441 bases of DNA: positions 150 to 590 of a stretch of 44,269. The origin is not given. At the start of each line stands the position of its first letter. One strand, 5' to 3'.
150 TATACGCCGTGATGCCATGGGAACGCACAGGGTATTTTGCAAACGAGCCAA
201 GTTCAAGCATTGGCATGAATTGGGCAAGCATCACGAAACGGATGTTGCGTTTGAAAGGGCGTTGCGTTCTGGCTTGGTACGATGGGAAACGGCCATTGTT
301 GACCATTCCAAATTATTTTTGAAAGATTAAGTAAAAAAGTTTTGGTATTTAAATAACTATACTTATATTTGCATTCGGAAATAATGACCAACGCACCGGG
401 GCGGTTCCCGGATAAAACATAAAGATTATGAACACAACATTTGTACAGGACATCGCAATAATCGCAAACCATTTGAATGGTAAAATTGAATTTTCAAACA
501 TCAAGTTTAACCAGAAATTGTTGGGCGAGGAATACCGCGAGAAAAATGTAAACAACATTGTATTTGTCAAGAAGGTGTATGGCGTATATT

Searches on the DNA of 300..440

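Call 112: search_rna_families(source=window, start=300, end=440, threshold=evalue, max_evalue=10, show_alignments=1)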
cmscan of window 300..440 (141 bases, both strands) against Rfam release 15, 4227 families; matches with E-value up to 10: 3.
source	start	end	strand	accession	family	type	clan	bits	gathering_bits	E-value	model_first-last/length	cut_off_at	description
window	325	390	+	RF01710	Lacto-usp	Gene; sRNA;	-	14.9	50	4.9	1-90/90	no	Lacto-usp RNA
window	340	424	+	RF02740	Fwd6_3p_UTR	Cis-reg;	-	14.2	79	9.5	1-116/116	no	Soft rot Enterobacteriaceae Fwd 6 3'UTR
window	309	440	+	RF01849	alpha_tmRNA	Gene;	CL00001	6.2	50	2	1-158/355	3'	Alphaproteobacteria transfer-messenger RNA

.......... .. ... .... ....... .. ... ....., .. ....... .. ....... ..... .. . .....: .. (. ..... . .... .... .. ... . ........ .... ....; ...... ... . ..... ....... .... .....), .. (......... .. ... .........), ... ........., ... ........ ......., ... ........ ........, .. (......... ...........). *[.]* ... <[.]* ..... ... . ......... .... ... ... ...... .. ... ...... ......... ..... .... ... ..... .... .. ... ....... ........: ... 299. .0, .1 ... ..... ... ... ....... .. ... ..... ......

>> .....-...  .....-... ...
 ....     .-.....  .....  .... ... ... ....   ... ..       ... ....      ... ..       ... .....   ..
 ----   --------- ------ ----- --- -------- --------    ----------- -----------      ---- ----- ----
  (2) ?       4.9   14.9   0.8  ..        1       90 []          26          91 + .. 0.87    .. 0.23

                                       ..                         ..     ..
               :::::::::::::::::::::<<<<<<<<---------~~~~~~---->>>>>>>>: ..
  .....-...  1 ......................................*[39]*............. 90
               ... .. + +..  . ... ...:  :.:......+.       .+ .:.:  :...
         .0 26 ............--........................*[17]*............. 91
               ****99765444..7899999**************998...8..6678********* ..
